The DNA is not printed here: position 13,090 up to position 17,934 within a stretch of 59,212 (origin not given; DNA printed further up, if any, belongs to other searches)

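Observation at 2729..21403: Type I PKS pair wired into a Wza/Wzz/Wzx polysaccharide locus: candidate polyketide-modified surface glycan or glycolipid system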

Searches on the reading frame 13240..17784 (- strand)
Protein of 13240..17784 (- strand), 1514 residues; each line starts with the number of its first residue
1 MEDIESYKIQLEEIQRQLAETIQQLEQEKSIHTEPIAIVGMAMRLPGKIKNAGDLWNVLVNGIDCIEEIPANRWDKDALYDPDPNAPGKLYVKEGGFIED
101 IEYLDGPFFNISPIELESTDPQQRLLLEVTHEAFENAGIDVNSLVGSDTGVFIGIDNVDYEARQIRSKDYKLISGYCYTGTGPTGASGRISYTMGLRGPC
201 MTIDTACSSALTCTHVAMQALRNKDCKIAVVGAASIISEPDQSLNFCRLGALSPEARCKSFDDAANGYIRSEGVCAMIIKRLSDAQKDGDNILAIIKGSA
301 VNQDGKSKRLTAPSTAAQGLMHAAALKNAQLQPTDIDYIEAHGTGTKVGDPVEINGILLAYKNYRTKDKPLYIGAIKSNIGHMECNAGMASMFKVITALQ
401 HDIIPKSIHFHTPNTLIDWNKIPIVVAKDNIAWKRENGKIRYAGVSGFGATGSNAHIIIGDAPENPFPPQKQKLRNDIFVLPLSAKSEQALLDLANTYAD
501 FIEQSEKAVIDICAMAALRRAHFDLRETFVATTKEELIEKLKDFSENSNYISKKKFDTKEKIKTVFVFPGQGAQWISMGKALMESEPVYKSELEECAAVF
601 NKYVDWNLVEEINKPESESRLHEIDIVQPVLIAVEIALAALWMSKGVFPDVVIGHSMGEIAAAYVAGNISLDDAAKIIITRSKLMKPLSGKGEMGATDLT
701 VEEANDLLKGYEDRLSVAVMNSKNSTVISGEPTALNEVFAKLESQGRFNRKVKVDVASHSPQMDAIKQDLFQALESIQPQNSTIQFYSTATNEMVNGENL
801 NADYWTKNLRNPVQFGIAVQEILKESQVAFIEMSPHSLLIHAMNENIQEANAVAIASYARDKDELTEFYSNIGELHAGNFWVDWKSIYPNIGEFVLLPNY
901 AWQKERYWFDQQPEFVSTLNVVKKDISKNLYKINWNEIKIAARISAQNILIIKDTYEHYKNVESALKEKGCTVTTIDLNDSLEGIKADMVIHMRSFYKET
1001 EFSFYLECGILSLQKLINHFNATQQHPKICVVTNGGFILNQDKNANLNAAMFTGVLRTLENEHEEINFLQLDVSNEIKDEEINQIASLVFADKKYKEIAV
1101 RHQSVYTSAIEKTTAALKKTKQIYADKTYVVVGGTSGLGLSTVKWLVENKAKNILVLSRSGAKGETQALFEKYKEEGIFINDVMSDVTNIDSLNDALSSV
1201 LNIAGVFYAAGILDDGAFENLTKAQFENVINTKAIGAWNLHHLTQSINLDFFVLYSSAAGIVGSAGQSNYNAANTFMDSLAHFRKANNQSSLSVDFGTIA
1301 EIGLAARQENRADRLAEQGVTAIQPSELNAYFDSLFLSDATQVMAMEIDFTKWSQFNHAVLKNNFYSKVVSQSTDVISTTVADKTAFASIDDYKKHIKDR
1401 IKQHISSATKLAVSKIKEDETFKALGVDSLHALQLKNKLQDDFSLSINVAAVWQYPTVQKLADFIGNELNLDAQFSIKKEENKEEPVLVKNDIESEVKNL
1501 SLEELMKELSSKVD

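Call 4: search_protein_families(library=pfam, proteins=[window:13240-17784:-], max_evalue=0.001)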
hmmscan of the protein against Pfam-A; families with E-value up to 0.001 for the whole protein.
window:13240-17784:- (1514 aa): 10 families
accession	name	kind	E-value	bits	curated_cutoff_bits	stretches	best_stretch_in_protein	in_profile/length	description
PF00698.26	Acyl_transf_1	-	1.6e-88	297.7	32.7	1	565-877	1-314/319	Acyl transferase domain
PF00109.32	ketoacyl-synt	-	4e-82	276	20.8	1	34-285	2-252/252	Beta-ketoacyl synthase, N-terminal domain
PF08659.16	KR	-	4.4e-52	177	22.6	1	1128-1300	2-179/180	KR domain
PF02801.28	Ketoacyl-synt_C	-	1.1e-38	132.4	20.8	1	293-411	1-119/119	Beta-ketoacyl synthase, C-terminal domain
PF00550.31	PP-binding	-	4.2e-14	53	20.8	1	1399-1465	1-67/67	Phosphopantetheine attachment site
PF22621.2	CurL-like_PKS_C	-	2.6e-13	50.2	27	1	480-541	2-64/64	CurL-like, PKS C-terminal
PF16197.11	KAsynt_C_assoc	-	7.6e-12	46.1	33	1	413-526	1-107/111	Ketoacyl-synthetase C-terminal extension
PF00106.31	adh_short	-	2.9e-10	40.4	26.6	1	1127-1281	1-160/195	short chain dehydrogenase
PF23297.2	ACP_SdgA_C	-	1.3e-08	35.3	27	1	1392-1474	6-88/95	Highly reducing polyketide synthase sdgA, C-terminal ACP domain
PF22336.2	RhiE-like_linker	-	1.2e-05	25.6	27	1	483-547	2-66/67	RhiE-like, KS-MAT linker domain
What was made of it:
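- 13240..17784 (-): Type I PKS module 1: KS-AT-KR-ACP, with coiled-coil docking-like N and C termini. Pfam (call 4).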

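Call 7: find_homologous_proteins(query=window:13240-17784:-, max_evalue=1e-20)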
Query window:13240-17784:- (1514 aa): 7998 proteins with E <= 1e-20 among 8000 candidates; the best 120 are listed.
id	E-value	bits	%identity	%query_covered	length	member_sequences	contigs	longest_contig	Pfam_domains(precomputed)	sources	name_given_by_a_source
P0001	0.0e+0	3221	94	100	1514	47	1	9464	PF08659.17,PF22336.3,PF00109.33,PF22621.3,PF00550.32,PF13561.13,PF00106.32,PF02801.29,PF23297.2,PF16197.12,PF00698.27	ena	-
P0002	0.0e+0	2841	82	100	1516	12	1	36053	PF08659.17,PF22336.3,PF00109.33,PF22621.3,PF00550.32,PF13561.13,PF00106.32,PF02801.29,PF23297.2,PF16197.12,PF00698.27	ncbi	-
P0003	0.0e+0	2838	82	100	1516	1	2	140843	PF08659.17,PF22336.3,PF00109.33,PF22621.3,PF00550.32,PF13561.13,PF00106.32,PF02801.29,PF23297.2,PF16197.12,PF00698.27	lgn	-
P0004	0.0e+0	2829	94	88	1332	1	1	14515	PF08659.17,PF22336.3,PF00109.33,PF22621.3,PF13561.13,PF00106.32,PF02801.29,PF16197.12,PF00698.27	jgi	jgi:acyl transferase domain-containing protein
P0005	0.0e+0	2822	81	100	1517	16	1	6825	PF08659.17,PF00109.33,PF22621.3,PF00550.32,PF13561.13,PF00106.32,PF02801.29,PF23297.2,PF16197.12,PF00698.27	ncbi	-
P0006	0.0e+0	2818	81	100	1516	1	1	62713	PF08659.17,PF22336.3,PF00109.33,PF22621.3,PF00550.32,PF00106.32,PF02801.29,PF23297.2,PF16197.12,PF00698.27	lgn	-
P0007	0.0e+0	2665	77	100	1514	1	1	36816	PF08659.17,PF00109.33,PF22621.3,PF00550.32,PF00106.32,PF02801.29,PF23297.2,PF16197.12,PF00698.27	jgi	jgi:acyl transferase domain-containing protein/NAD(P)-dependent dehydrogenase (short-subunit alcohol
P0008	0.0e+0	2663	77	100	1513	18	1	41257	PF08659.17,PF00109.33,PF22621.3,PF00550.32,PF00106.32,PF02801.29,PF23297.2,PF16197.12,PF00698.27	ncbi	-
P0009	0.0e+0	2632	76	100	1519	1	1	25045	PF08659.17,PF22336.3,PF00109.33,PF22621.3,PF00550.32,PF00106.32,PF02801.29,PF23297.2,PF16197.12,PF00698.27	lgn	-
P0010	0.0e+0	2613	75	100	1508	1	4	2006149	PF08659.17,PF00109.33,PF22621.3,PF00550.32,PF00106.32,PF02801.29,PF23297.2,PF16197.12,PF00698.27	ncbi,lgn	ncbi:MAG: type I polyketide synthase [Chitinophagales bacterium]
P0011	0.0e+0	2592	76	100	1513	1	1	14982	PF08659.17,PF00109.33,PF22621.3,PF00550.32,PF00106.32,PF02801.29,PF23297.2,PF16197.12,PF00698.27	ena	-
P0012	0.0e+0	2589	75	100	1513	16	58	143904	PF08659.17,PF22336.3,PF00109.33,PF22621.3,PF00550.32,PF00106.32,PF02801.29,PF23297.2,PF16197.12,PF00698.27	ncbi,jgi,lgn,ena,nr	ncbi:MAG TPA: type I polyketide synthase [Chitinophagales bacterium]|nr:type I polyketide synthase [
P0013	0.0e+0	2586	74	100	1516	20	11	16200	PF08659.17,PF22336.3,PF00109.33,PF22621.3,PF00550.32,PF13561.13,PF00106.32,PF02801.29,PF23297.2,PF16197.12,PF00698.27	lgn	-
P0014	0.0e+0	2538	73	100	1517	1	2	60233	PF08659.17,PF00109.33,PF22621.3,PF00550.32,PF13561.13,PF00106.32,PF02801.29,PF23297.2,PF16197.12,PF00698.27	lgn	-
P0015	0.0e+0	2523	73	100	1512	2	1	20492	PF08659.17,PF00109.33,PF22621.3,PF00550.32,PF00106.32,PF02801.29,PF23297.2,PF16197.12,PF00698.27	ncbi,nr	ncbi:MAG: type I polyketide synthase [Bacteroidetes bacterium]|nr:type I polyketide synthase [Bacter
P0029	0.0e+0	1765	53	100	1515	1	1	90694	PF08659.17,PF00109.33,PF22621.3,PF00550.32,PF13561.13,PF00106.32,PF02801.29,PF23297.2,PF16197.12,PF00698.27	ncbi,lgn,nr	ncbi:MAG: polyketide synthase [Bacteroidota bacterium]|nr:polyketide synthase [Bacteroidota bacteriu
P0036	0.0e+0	1621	49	98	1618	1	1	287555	PF08659.17,PF22336.3,PF00109.33,PF22621.3,PF00550.32,PF13561.13,PF23297.2,PF16197.12,PF22953.4,PF00698.27,PF00106.32,PF02801.29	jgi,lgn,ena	-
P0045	0.0e+0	1540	47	97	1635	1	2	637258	PF08659.17,PF00109.33,PF22621.3,PF00550.32,PF13561.13,PF00106.32,PF02801.29,PF23297.2,PF16197.12,PF00698.27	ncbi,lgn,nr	ncbi:MAG: type I polyketide synthase [Chitinophagales bacterium]|nr:type I polyketide synthase [Chit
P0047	0.0e+0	1537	46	99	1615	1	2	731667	PF08659.17,PF22336.3,PF00109.33,PF22621.3,PF00550.32,PF13561.13,PF23297.2,PF16197.12,PF01370.28,PF22953.4,PF00698.27,PF00106.32,PF02801.29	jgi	jgi:acyl transferase domain-containing protein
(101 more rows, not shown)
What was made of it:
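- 13240..17784 (-): Orthologues are 44-94% identical with the same architecture (call 7).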

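Call 9: find_encoding_contigs(protein=P0010, flank=10000, max_places=2)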
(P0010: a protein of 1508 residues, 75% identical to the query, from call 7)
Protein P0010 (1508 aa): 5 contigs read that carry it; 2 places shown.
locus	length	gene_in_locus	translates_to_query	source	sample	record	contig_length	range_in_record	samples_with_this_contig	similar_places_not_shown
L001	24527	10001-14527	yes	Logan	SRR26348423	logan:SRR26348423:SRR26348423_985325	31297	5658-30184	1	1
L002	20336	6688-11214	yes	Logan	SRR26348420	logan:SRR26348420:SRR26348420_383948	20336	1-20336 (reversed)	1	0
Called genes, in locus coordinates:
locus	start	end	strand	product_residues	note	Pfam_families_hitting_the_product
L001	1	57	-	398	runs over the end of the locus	-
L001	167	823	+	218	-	PF00072:Response_reg, PF00196:GerE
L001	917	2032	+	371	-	PF09375:Peptidase_M75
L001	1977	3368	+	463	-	PF05090:HTTM, PF22777:VKGC_lumenal_dom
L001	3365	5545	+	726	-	PF07715:Plug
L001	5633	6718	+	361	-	PF09375:Peptidase_M75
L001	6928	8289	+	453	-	PF06537:DHOR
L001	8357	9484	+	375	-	PF03150:CCP_MauG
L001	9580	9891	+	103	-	-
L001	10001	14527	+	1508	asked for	PF00109:ketoacyl-synt, PF02801:Ketoacyl-synt_C, PF16197:KAsynt_C_assoc, PF22621:CurL-like_PKS_C, PF00698:Acyl_transf_1, PF00106:adh_short, PF08659:KR, PF00550:PP-binding, +1 more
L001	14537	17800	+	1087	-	PF00109:ketoacyl-synt, PF02801:Ketoacyl-synt_C, PF16197:KAsynt_C_assoc, PF22621:CurL-like_PKS_C, PF22336:RhiE-like_linker, PF00698:Acyl_transf_1, PF00550:PP-binding (weak)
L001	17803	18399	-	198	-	PF00027:cNMP_binding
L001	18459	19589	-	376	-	PF04377:ATE_C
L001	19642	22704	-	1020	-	PF00515:TPR_1 (faint), PF07719:TPR_2 (faint), PF13174:TPR_6 (faint), PF13424:TPR_12 (weak), PF12770:CHAT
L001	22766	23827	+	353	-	PF00180:Iso_dh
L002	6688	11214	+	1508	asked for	PF00109:ketoacyl-synt, PF02801:Ketoacyl-synt_C, PF16197:KAsynt_C_assoc, PF22621:CurL-like_PKS_C, PF00698:Acyl_transf_1, PF00106:adh_short, PF08659:KR, PF00550:PP-binding, +1 more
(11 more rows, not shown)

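Call 10: find_encoding_contigs(protein=P0029, flank=10000, max_places=2)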
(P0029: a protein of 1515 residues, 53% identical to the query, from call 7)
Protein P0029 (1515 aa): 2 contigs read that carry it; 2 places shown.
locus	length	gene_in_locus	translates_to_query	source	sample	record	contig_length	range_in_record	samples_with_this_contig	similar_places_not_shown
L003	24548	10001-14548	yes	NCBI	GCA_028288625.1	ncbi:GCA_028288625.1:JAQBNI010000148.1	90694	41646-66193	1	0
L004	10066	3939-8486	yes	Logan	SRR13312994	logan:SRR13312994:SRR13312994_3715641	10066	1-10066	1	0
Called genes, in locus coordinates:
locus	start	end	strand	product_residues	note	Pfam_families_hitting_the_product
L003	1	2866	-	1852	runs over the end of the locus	PF07705:CARDB, PF07679:I-set (weak), PF13927:Ig_3, PF00801:PKD, PF18911:PKD_4 (weak), PF20148:DUF6531 (weak), PF25023:TEN_YD-shell (faint), PF05593:RHS_repeat (faint)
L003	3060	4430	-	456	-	PF00291:PALP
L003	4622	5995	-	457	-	PF10396:TrmE_N, PF12631:MnmE_helical, PF00071:Ras (faint), PF00350:Dynamin_N (faint), PF01926:MMR_HSR1, PF02421:FeoB_N, PF16897:MMR_HSR1_Xtn (faint)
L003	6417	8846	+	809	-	PF02563:Poly_export, PF22461:SLBB_2, PF10531:SLBB, PF22461:SLBB_2, PF10531:SLBB (weak), PF22461:SLBB_2 (weak)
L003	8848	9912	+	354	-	-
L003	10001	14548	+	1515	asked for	PF00109:ketoacyl-synt, PF02801:Ketoacyl-synt_C, PF16197:KAsynt_C_assoc, PF22621:CurL-like_PKS_C, PF00698:Acyl_transf_1, PF00106:adh_short, PF08659:KR, PF00550:PP-binding, +2 more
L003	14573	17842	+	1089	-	PF00109:ketoacyl-synt, PF02801:Ketoacyl-synt_C, PF16197:KAsynt_C_assoc, PF22336:RhiE-like_linker, PF22621:CurL-like_PKS_C, PF00698:Acyl_transf_1, PF00550:PP-binding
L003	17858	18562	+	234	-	PF00975:Thioesterase, PF12697:Abhydrolase_6 (weak)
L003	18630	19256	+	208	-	PF22624:AASDHPPT_N (weak), PF01648:ACPS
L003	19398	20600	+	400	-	PF01757:Acyl_transf_3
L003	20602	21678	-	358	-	-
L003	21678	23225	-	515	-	PF03062:MBOAT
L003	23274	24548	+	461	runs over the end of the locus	PF01943:Polysacc_synt, PF13440:Polysacc_synt_3, PF03023:MurJ, PF01554:MatE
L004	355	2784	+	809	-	PF02563:Poly_export, PF22461:SLBB_2, PF10531:SLBB, PF22461:SLBB_2, PF10531:SLBB (weak), PF22461:SLBB_2 (weak)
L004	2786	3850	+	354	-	-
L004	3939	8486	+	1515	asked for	PF00109:ketoacyl-synt, PF02801:Ketoacyl-synt_C, PF16197:KAsynt_C_assoc, PF22621:CurL-like_PKS_C, PF00698:Acyl_transf_1, PF00106:adh_short, PF08659:KR, PF00550:PP-binding, +2 more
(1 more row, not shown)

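Call 11: find_encoding_contigs(protein=P0045, flank=10000, max_places=1)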
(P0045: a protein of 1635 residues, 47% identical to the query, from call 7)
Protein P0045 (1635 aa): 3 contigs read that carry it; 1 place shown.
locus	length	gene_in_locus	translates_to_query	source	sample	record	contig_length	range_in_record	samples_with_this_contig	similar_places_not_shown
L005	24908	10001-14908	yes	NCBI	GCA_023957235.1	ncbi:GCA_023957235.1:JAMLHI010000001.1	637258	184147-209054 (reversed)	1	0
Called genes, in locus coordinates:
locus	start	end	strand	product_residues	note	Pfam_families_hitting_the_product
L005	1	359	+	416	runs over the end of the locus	PF00675:Peptidase_M16, PF05193:Peptidase_M16_C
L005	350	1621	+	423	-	PF00675:Peptidase_M16 (weak), PF05193:Peptidase_M16_C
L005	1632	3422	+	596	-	PF00041:fn3 (faint), PF13585:CHU_C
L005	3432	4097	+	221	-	-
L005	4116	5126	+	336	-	-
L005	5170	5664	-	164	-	-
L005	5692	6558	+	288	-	-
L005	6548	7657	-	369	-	PF13528:Glyco_trans_1_3 (faint), PF04101:Glyco_tran_28_C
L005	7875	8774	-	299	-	PF00892:EamA, PF03151:TPT (faint), PF00892:EamA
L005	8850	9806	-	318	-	PF02219:MTHFR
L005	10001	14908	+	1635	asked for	PF00109:ketoacyl-synt, PF02801:Ketoacyl-synt_C, PF16197:KAsynt_C_assoc, PF22621:CurL-like_PKS_C, PF00698:Acyl_transf_1, PF00106:adh_short, PF08659:KR, PF13561:adh_short_C2, +4 more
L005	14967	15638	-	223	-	PF02308:MgtC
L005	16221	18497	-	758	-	-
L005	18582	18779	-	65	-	-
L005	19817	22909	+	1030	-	PF11028:TMEM260_N, PF28497:DUF8416, PF28495:TMEM260_2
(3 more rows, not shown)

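Call 12: find_encoding_contigs(protein=P0047, flank=10000, max_places=1)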
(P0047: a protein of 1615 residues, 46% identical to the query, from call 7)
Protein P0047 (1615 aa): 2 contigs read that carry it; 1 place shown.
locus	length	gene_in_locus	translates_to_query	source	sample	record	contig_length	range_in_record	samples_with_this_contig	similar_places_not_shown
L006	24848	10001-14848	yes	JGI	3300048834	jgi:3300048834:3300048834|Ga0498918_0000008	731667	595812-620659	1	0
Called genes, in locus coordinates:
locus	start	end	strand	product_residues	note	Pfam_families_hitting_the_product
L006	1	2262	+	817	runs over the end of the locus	PF02563:Poly_export, PF22461:SLBB_2 (weak), PF10531:SLBB, PF22461:SLBB_2 (weak)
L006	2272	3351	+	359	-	-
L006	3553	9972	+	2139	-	PF00109:ketoacyl-synt, PF02801:Ketoacyl-synt_C, PF16197:KAsynt_C_assoc, PF00698:Acyl_transf_1, PF21089:PKS_DH_N, PF14765:PS-DH, PF08240:ADH_N, PF00107:ADH_zinc_N, +6 more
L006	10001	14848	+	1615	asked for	PF00109:ketoacyl-synt, PF02801:Ketoacyl-synt_C, PF16197:KAsynt_C_assoc, PF22621:CurL-like_PKS_C, PF00698:Acyl_transf_1, PF00106:adh_short, PF08659:KR, PF13561:adh_short_C2, +7 more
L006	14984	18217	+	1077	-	PF00109:ketoacyl-synt, PF02801:Ketoacyl-synt_C, PF16197:KAsynt_C_assoc, PF22336:RhiE-like_linker, PF22621:CurL-like_PKS_C, PF00698:Acyl_transf_1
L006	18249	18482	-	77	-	PF00050:Kazal_1 (faint)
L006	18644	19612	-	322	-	PF00478:IMPDH (weak), PF03060:NMO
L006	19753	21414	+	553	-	PF00501:AMP-binding, PF23562:AMP-binding_C_3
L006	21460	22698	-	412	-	PF07690:MFS_1, PF00083:Sugar_tr, PF12832:MFS_1_like, PF07690:MFS_1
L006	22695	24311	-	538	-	PF13205:Big_5, PF09912:DUF2141 (faint), PF22904:NOMO1-like_2nd (faint)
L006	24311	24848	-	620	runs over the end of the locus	PF01134:GIDA, PF07992:Pyr_redox_2 (faint), PF12831:FAD_oxidored (weak), PF21680:GIDA_C_1st, PF13932:SAM_GIDA_C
